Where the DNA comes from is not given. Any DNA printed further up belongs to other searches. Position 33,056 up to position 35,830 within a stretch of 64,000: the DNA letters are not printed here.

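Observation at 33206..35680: Solitary 824-aa coiled-coil, Cys-rich, PrimPol(AEP)-like and SF2-helicase fusion protein in a toxin-antitoxin/sRNA islet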

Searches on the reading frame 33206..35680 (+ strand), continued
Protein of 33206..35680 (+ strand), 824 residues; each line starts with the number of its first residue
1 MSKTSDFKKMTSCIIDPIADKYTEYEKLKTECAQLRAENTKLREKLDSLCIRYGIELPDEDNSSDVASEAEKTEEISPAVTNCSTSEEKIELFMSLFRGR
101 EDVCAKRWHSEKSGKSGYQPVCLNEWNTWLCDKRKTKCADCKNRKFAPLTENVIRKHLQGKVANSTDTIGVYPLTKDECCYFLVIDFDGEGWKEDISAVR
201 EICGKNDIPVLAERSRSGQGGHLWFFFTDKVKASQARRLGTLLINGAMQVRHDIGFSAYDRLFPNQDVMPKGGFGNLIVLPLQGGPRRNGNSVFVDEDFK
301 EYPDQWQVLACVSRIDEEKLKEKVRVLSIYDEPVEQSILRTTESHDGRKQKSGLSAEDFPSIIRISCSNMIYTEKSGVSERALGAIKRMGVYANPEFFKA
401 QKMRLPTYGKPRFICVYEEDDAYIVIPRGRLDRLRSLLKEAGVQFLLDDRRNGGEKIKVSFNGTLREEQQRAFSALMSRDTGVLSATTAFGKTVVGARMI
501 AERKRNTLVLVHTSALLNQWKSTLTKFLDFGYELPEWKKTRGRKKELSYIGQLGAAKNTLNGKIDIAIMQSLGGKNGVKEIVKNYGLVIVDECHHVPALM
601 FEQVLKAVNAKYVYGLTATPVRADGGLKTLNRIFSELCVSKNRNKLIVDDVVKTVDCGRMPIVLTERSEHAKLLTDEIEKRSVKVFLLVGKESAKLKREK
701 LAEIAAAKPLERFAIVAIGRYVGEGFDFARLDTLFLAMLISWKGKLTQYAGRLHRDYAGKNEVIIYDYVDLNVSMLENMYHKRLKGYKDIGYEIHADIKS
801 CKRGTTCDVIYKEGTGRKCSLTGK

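Call 18: find_encoding_contigs(protein=P0010, flank=10000, max_places=3)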
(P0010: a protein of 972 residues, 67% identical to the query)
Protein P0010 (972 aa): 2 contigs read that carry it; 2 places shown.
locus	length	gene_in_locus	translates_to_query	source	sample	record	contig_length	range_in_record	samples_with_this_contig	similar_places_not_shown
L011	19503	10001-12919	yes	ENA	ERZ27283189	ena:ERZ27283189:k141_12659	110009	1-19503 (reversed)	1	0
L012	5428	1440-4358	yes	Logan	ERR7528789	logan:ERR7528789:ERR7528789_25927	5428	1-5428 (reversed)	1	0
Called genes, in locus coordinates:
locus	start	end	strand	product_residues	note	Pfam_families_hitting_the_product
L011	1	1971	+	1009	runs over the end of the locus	PF00535:Glycos_transf_2, PF10111:Glyco_tranf_2_2, PF13641:Glyco_tranf_2_3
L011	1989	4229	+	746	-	PF00037:Fer4 (weak), PF12838:Fer4_7, PF13183:Fer4_8 (faint), PF13187:Fer4_9, PF14697:Fer4_21 (weak), PF04432:FrhB_FdhB_C, PF04230:PS_pyruv_trans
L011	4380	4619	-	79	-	-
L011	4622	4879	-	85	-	-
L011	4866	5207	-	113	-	-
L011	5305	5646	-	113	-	-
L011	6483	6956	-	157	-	-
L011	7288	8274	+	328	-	PF02661:Fic, PF21247:Fic-like_C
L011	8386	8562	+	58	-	-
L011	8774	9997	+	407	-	PF13173:AAA_14, PF13635:DUF4143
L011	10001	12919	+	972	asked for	PF22548:AEP-TOTE, PF00270:DEAD, PF04851:ResIII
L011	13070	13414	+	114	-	-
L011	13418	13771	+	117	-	-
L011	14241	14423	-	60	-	-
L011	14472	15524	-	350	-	PF01076:Mob_Pre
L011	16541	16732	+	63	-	PF13560:HTH_31 (weak), PF01381:HTH_3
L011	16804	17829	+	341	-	PF13651:EcoRI_methylase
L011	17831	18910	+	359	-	PF00145:DNA_methylase, PF01728:FtsJ (weak), PF09445:Methyltransf_15 (weak)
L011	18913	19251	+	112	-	-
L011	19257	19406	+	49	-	-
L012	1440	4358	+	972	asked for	PF22548:AEP-TOTE, PF00270:DEAD, PF04851:ResIII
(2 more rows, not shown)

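Call 25: search_solved_structures(query=P0002, max_evalue=0.01, show_alignments=2)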
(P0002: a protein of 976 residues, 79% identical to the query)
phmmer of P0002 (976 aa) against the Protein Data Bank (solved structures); distinct sequences matched with E-value up to 0.01: 17.
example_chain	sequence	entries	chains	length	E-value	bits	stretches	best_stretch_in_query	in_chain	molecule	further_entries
6p4f_A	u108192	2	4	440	8.7e-15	56.7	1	460-648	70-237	DNA-dependent ATPase XPBII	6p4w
5tnu_A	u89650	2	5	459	9.9e-15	56.5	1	460-648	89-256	DNA-dependent ATPase XPBII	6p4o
6p66_A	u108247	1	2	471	1.5e-12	49.3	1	459-667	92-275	DNA repair protein RAD25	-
2fwr_A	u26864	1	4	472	1.5e-12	49.3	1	459-667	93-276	DNA repair protein RAD25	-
5fmf_1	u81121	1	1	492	3.7e-09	38.1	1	443-644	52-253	DNA REPAIR HELICASE RAD25, SSL2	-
2fz4_A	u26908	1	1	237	9.7e-09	36.7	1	459-623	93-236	DNA repair protein RAD25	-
7clg_A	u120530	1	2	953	1.1e-08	36.5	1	460-811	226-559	Putative helicase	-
5sva_Z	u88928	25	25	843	1.2e-08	36.4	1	443-644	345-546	DNA repair helicase RAD25 | General transcription and DNA repair factor IIH helicase subunit XPB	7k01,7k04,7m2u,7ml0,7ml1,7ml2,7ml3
7nqd_A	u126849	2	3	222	6.4e-08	34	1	149-315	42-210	TPR_REGION domain-containing protein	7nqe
7nqf_A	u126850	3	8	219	7.9e-08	33.7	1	149-315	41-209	TPR_REGION domain-containing protein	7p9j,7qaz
5oqj_7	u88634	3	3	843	4.9e-07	31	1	443-644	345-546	DNA repair helicase RAD25 | General transcription and DNA repair factor IIH helicase subunit XPB | General transcription and DNA repair factor IIH helicase subu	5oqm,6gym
5of4_A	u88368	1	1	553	7.1e-07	30.5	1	453-640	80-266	TFIIH basal transcription factor complex helicase XPB subunit,XPB,TFIIH basal transcriptio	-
8ebt_A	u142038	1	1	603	9.3e-07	30.1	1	453-640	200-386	General transcription and DNA repair factor IIH helicase subunit XPB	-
6nmi_A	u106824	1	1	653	1.1e-06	29.9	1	454-640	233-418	General transcription and DNA repair factor IIH helicase subunit XPB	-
8bvw_0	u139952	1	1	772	1.5e-06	29.5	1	454-640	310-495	General transcription and DNA repair factor IIH helicase subunit XPB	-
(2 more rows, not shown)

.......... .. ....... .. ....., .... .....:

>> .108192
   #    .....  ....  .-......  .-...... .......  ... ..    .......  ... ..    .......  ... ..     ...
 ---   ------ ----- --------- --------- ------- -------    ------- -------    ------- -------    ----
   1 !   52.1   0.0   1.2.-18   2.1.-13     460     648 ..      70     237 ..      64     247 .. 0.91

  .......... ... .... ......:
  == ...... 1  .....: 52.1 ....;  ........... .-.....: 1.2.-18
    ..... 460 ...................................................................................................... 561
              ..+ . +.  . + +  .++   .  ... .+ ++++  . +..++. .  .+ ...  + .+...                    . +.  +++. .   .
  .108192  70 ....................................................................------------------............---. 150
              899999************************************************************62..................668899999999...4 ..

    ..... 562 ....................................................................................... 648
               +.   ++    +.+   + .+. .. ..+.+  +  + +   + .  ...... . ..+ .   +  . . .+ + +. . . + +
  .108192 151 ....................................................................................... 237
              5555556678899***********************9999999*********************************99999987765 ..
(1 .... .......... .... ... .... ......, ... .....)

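Call 30: search_protein_families(library=pfam, proteins=[P0002, L007:9372-9878:+, L008:12380-13180:+, L011:13070-13414:+, L011:13418-13771:+], max_evalue=0.1)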
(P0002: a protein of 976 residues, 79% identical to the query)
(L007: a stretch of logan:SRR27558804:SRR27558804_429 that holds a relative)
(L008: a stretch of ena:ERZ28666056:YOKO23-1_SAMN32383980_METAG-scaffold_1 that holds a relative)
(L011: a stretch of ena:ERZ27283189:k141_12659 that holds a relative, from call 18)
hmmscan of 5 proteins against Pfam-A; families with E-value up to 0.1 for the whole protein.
P0002 (976 aa): 9 families
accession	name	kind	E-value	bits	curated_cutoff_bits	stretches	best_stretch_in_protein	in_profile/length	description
PF22548.2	AEP-TOTE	-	7.2e-99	330.5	27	1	83-316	1-228/230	TOTE conflict system, Archaeo-Eukaryotic Primase domain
PF04851.21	ResIII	-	1.1e-22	81.1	22.5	1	459-617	3-164/164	Type III restriction enzyme, res subunit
PF00270.35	DEAD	-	1.6e-11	44.6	26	1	462-615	2-160/167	DEAD/DEAH box helicase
PF02183.23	HALZ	-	0.00015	22.2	28.1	1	13-41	11-39/43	Homeobox associated leucine zipper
PF13091.12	PLDc_2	-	0.0006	20.1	27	1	860-973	4-127/132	PLD-like domain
PF18766.7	SWI2_SNF2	-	0.00074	19.7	26.7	1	475-629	19-170/221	SWI2/SNF2 ATPase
PF00170.26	bZIP_1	-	0.0056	17.2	27.6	1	12-40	24-52/64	bZIP transcription factor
PF04977.20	DivIC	-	0.0056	16.9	28.9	1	11-40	21-50/80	Septum formation initiator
PF07798.16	CCDC90-like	-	0.009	16.3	33.5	1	20-65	71-116/175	Coiled-coil domain-containing protein 90-like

L007:9372-9878:+ (168 aa): 5 families
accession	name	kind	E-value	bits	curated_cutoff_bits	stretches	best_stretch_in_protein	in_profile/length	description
PF07804.18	HipA_C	-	7e-05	23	30.5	1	38-91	115-165/213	HipA-like C-terminal domain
PF00454.33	PI3_PI4_kinase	-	0.00069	20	27.1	1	34-110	123-186/241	Phosphatidylinositol 3- and 4-kinase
PF03587.19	EMG1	-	0.024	14.6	28.2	1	106-156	88-141/197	EMG1/NEP1 methyltransferase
PF06702.18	Fam20C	-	0.027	14.6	26.8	1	40-91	87-133/218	Golgi casein kinase, C-terminal, Fam20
PF20613.4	HipA_2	-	0.093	12.4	27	0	47-93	110-156/240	HipA-like kinase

L008:12380-13180:+ (266 aa): 11 families
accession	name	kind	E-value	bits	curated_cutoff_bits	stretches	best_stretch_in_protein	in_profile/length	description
PF16519.10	TRPM_tetra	-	0.0016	19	26.6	1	26-57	11-42/56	Tetramerisation domain of TRPM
PF16526.10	CLZ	-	0.0028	18.4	26.7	1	14-73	8-66/71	C-terminal leucine zipper domain of cyclic nucleotide-gated channels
PF25034.1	Spectrin_SYNE1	-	0.0039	17.3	35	1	14-140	38-162/188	Nesprin-1, spectrin repeats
PF21017.2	PHA01746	-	0.0096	16.1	24.4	1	6-45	70-109/132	PHA01746-like protein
PF12844.13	HTH_19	-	0.043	14.2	30.2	0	43-83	4-40/64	Helix-turn-helix domain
PF08279.18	HTH_11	-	0.063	13.6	25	0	49-73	14-37/55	HTH domain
PF04967.18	HTH_10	-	0.063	13.5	23.1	0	52-73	24-45/53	HTH DNA binding domain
PF13384.12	HTH_23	-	0.075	13.3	24.6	0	51-78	17-45/50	Homeodomain-like domain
PF02954.25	HTH_8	-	0.075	13.2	22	0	42-68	9-35/42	Bacterial regulatory protein, Fis family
PF13551.12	HTH_29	-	0.082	13.5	28.1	0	53-79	14-40/64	Winged helix-turn helix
PF19228.4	DUF5881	-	0.092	12.7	25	0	9-77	31-97/163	Family of unknown function (DUF5881)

L011:13070-13414:+ (114 aa): 0 families

L011:13418-13771:+ (117 aa): 0 families

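Call 31: list_cluster_members(proteins=[P0001])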
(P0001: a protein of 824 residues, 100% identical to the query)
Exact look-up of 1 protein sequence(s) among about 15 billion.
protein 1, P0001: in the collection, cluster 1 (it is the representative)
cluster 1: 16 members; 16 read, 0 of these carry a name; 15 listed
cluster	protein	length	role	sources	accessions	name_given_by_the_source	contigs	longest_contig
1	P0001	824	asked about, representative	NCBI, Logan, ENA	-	-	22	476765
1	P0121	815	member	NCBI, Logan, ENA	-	-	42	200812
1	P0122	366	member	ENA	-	-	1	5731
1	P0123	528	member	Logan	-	-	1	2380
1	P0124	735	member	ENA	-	-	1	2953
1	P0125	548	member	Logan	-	-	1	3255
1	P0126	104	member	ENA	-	-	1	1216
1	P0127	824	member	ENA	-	-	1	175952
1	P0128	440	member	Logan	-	-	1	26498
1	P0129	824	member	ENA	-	-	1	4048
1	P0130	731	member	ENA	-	-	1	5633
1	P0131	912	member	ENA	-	-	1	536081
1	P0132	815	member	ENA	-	-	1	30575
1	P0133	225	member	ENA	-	-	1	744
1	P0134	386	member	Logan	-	-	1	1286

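Call 33: find_encoding_contigs(protein=P0131, flank=10000, max_places=2)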
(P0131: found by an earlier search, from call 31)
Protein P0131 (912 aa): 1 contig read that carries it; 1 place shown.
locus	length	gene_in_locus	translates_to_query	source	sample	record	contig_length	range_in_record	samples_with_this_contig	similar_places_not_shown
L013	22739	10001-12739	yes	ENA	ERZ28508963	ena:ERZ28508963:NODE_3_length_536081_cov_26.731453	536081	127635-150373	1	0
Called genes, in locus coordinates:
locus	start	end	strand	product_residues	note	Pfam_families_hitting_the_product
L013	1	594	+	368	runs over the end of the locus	PF13524:Glyco_trans_1_2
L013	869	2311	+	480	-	PF01943:Polysacc_synt, PF13440:Polysacc_synt_3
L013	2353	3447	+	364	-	PF02350:Epimerase_2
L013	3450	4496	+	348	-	PF01073:3Beta_HSD, PF01370:Epimerase, PF02719:Polysacc_synt_2, PF05368:NmrA, PF07993:NAD_binding_4, PF16363:GDP_Man_Dehyd, PF13460:NAD_binding_10, PF08485:Polysacc_syn_2C, +2 more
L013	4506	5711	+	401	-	PF01370:Epimerase, PF14667:Polysacc_synt_C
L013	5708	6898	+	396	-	PF02350:Epimerase_2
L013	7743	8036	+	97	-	PF13560:HTH_31 (weak), PF01381:HTH_3, PF13443:HTH_26 (weak)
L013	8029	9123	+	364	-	PF13657:Couple_hipA, PF07804:HipA_C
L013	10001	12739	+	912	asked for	PF22548:AEP-TOTE, PF00270:DEAD, PF04851:ResIII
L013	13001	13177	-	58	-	-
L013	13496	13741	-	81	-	PF13443:HTH_26 (weak)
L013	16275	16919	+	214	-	PF16126:DUF4838 (weak)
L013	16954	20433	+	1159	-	PF02368:Big_2, PF22359:Big-like (weak)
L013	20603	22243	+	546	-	PF13320:GH123_cat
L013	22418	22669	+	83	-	-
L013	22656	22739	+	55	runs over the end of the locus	-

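Call 43: find_related_loci(query=A1, collection=genome_contigs, flank=10000)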
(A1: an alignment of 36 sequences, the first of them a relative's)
Query A1 (976 aa) in genome_contigs; peptide patterns used: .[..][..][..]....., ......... (x = any residue, [..] = any of these).
600 stretches matched a pattern (row limit reached: there are more); 595 encode a relative of the query (tblastn E <= 1e-3); the best 80 are kept; 80 distinct loci.
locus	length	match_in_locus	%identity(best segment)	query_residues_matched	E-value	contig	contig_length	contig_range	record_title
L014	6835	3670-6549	62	9-970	0e+0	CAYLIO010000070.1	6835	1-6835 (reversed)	MAG TPA_asm: uncultured Clostridia bacterium isolate SRP141132_co2_120 genome assembly, contig: NODE_10398_length_6835_c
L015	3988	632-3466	49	23-974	0e+0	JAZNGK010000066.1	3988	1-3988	MAG: Faecousia sp. isolate T1900044705_TS20190171.MAGScoT_cleanbin_000019 SGB_1809_k141_65985, whole genome shotgun sequ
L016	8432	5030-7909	47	25-973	0e+0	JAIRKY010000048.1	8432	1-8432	MAG: Mediterranea sp. isolate Cc175_bin25 k119_2247476, whole genome shotgun sequence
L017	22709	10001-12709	49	73-974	0e+0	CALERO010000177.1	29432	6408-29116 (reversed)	MAG TPA_asm: uncultured Clostridia bacterium isolate SRR1747065_bin.184_CONCOCT_v1.1_MAG genome assembly, contig: ERZ808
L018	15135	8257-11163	47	15-976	0e+0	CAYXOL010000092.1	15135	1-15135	MAG TPA_asm: uncultured Clostridium sp. isolate binchicken_co135_7 genome assembly, contig: NODE_5865_length_15135_cov_1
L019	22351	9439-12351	47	5-974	0e+0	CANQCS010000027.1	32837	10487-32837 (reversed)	MAG: uncultured Oscillospiraceae bacterium isolate Lapin-001__bin13 genome assembly, contig: Lapin-001__NODE_1662_length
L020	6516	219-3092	46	15-974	0e+0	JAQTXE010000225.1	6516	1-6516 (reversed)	MAG: Syntrophales bacterium isolate STC_127 NODE_32081_length_6516_cov_2.813586_Sandtown_C, whole genome shotgun sequenc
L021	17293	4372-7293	46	12-974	0e+0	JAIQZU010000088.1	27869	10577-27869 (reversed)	MAG: Candidatus Scalindua sp. isolate OFTM1 OFTM1_87, whole genome shotgun sequence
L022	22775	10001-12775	46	52-970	0e+0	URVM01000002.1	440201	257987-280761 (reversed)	uncultured Clostridiales bacterium isolate UMGS1389 genome assembly, contig: NODE_3_length_440201_cov_21.639940, whole g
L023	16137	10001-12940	46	4-974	0e+0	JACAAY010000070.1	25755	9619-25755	MAG: Desulfuromonadales bacterium isolate Cfx2-04 MAG4_70, whole genome shotgun sequence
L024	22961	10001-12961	45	9-975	0e+0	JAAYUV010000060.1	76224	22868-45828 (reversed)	MAG: Peptococcaceae bacterium isolate AS27yjCOA_185 97090_AS27, whole genome shotgun sequence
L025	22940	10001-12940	45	2-974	0e+0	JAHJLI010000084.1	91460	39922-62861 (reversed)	MAG: Proteobacteria bacterium isolate Old_saline.mb.128 Old_saline.mb.128_k141_318671, whole genome shotgun sequence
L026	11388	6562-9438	46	15-974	0e+0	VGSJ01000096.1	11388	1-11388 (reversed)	MAG: Deltaproteobacteria bacterium isolate K_DeepCast_150m_m2_098 K_DeepCast_150m_m2_098_Ga0194126_10011468, whole genom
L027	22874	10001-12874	45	15-971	0e+0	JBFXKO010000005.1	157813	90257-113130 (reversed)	MAG: Sedimentibacter sp. isolate CA_2019_TPIn_77 NODE_360_length_157813_cov_7.413600_TPIn, whole genome shotgun sequence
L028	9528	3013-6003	45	11-974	0e+0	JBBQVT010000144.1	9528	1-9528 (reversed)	MAG: Desulfobulbales bacterium isolate Co_metawrap_2011 Cmw_2011_k141_3727036_length_9528_cov_70.0000, whole genome shot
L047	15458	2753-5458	49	75-972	0e+0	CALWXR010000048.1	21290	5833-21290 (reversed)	MAG: uncultured Oscillospiraceae bacterium isolate BRZ_KQ__bin155 genome assembly, contig: BRZ_KQ__NODE_4615_length_2129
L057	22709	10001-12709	45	69-974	0e+0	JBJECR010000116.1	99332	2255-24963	MAG: Muribaculaceae bacterium isolate LOHA43_bin.022 NODE_53_length_99332_cov_18.250864, whole genome shotgun sequence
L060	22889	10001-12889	43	15-974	0e+0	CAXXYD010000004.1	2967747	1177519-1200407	MAG: Desulfosarcinaceae bacterium isolate d8a7a971-57cf-42a0-aaa7-90f8cedb306c genome assembly, contig: contig_4, whole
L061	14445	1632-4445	43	19-971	0e+0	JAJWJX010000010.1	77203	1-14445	MAG: Segatella copri isolate B31_bin.8.fa NODE_35_length_77203_cov_49.863030, whole genome shotgun sequence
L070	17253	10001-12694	42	82-972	0e+0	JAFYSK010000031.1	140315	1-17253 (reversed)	MAG: Paludibacteraceae bacterium isolate RGIG7379 Water_buffalos_Cecum-5__c610668, whole genome shotgun sequence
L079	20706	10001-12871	42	11-974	0e+0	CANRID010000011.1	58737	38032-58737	MAG: uncultured Bacteroidales bacterium isolate Lapin-008__bin2 genome assembly, contig: Lapin-008__NODE_646_length_5873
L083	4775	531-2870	47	196-974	0e+0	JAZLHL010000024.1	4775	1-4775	MAG: Acutalibacteraceae bacterium isolate T1900044981_TA20190043.MAGScoT_cleanbin_000006 SGB_4134_k141_193179, whole gen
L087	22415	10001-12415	45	15-837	0e+0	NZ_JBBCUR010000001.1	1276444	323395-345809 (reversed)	Paenibacillus sp. MMO-177 contig00001, whole genome shotgun sequence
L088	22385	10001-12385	44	15-835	0e+0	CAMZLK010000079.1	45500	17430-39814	uncultured Desulfocapsa sp. isolate TAG_MAG_00006 genome assembly, contig: TAG_MAG_00006_000000000034, whole genome shot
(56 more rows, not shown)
